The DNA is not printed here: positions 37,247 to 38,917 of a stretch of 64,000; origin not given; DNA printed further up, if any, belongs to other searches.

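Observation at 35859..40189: Cluster: aaRS-like (methanogen-type SerRS-like) + LuxE/PaaK-like adenylating enzyme + transglutaminase-like protein + Mut7-C RNase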

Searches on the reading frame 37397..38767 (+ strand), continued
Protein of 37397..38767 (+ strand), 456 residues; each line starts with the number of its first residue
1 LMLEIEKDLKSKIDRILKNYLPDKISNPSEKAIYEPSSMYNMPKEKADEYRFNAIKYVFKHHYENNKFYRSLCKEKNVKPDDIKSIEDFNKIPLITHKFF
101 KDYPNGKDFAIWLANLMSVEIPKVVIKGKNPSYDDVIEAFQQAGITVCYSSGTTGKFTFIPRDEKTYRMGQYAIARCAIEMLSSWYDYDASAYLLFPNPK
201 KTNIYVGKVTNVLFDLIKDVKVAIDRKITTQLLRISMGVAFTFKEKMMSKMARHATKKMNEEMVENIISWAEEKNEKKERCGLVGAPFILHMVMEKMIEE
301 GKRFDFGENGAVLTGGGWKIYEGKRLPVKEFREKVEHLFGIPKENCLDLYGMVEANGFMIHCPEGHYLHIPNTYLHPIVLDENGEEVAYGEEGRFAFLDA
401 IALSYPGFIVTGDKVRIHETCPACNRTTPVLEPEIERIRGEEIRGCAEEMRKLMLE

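Call 67: search_protein_families(library=pfam, proteins=[L008:3196-3882:+, L008:3883-4242:+, L008:4244-5263:+, L008:5260-5736:+, L008:8590-9417:+, L009:5230-5721:-, L009:4523-5233:-, L009:3213-4526:-, L009:9140-9583:+], max_evalue=0.001)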
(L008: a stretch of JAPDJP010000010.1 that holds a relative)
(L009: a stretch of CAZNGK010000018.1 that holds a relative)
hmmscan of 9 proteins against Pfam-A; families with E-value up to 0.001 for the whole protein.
L008:3196-3882:+ (228 aa): 1 family
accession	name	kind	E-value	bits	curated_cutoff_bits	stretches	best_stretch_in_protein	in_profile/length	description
PF00535.33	Glycos_transf_2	-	2.4e-27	96.4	23.3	1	4-166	1-167/168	Glycosyl transferase family 2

L008:3883-4242:+ (119 aa): 1 family
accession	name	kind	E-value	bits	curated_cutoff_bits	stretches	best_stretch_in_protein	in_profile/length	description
PF10107.15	Endonuc_Holl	-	5.4e-21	75.5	23.8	1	37-115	72-157/159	Endonuclease related to archaeal Holliday junction resolvase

L008:4244-5263:+ (339 aa): 3 families
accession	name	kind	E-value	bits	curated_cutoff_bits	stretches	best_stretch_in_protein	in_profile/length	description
PF00867.23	XPG_I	-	1.9e-29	102.4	24.9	1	143-236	1-89/89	XPG I-region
PF00752.23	XPG_N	-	9e-20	71.5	22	1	10-101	15-101/101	XPG N-terminal domain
PF01367.25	5_3_exonuc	-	3.9e-08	34.1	40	1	222-266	2-48/97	5'-3' exonuclease, C-terminal SAM fold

L008:5260-5736:+ (158 aa): 0 families

L008:8590-9417:+ (275 aa): 1 family
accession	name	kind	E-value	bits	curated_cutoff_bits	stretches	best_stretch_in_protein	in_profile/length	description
PF04055.27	Radical_SAM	-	1.3e-17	64.9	29.5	1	26-206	1-164/166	Radical SAM superfamily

L009:5230-5721:- (163 aa): 0 families

L009:4523-5233:- (236 aa): 0 families

L009:3213-4526:- (437 aa): 1 family
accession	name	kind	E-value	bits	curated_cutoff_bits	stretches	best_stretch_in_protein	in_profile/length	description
PF02492.25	cobW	-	1.8e-06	28.1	20.7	1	232-294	114-179/180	CobW/HypB/UreG, nucleotide-binding domain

L009:9140-9583:+ (147 aa): 2 families
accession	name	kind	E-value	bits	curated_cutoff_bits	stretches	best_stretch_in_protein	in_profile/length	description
PF22769.1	DCD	-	2.2e-22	80.3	27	2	47-127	69-153/153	dCTP deaminase-like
PF00692.24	dUTPase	-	1.4e-06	28.5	22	1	70-129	46-106/129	dUTPase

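Call 70: search_protein_families(library=pfam, proteins=[L075:2642-6085:+, L006:11641-12708:+], max_evalue=0.001)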
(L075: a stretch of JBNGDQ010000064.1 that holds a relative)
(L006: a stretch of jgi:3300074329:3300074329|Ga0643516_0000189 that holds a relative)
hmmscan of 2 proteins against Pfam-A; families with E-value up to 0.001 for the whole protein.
L075:2642-6085:+ (1147 aa): 4 families
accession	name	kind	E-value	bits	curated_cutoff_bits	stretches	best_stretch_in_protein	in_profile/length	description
PF18560.7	Lectin_like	-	1.3e-28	100.7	27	1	890-1050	1-156/156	Lectin like domain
PF00112.29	Peptidase_C1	-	3.4e-16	60.4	20.7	1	633-870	1-212/220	Papain family cysteine protease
PF01841.26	Transglut_core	-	4.3e-07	30.6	23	1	106-162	14-74/108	Transglutaminase-like superfamily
PF13313.11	DUF4082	-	0.00039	20.8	28.4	1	911-995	21-102/143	Domain of unknown function (DUF4082)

L006:11641-12708:+ (355 aa): 1 family
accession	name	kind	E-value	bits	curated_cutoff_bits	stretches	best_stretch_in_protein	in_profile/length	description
PF01841.26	Transglut_core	-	4.7e-10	40.2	23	1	125-193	3-75/108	Transglutaminase-like superfamily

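Call 77: search_protein_families(library=padloc, proteins=[window:37400-38764:+], max_evalue=0.01)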
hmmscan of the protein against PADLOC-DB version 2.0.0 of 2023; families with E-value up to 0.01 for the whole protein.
window:37400-38764:+ (455 aa): 0 families

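Call 78: search_protein_families(library=pfam, proteins=[L007:9403-10866:+, L049:2579-4048:+, L077:8353-9648:+], max_evalue=0.01)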
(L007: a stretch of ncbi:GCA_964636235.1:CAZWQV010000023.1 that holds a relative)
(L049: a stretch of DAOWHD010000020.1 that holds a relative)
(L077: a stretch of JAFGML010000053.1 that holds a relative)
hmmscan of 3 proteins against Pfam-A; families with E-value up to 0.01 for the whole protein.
L007:9403-10866:+ (487 aa): 0 families

L049:2579-4048:+ (489 aa): 0 families

L077:8353-9648:+ (431 aa): 1 family
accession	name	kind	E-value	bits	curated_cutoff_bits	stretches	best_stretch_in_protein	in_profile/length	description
PF01566.24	Nramp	-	5.9e-08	32.6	29.8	1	45-301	13-251/357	Natural resistance-associated macrophage protein-like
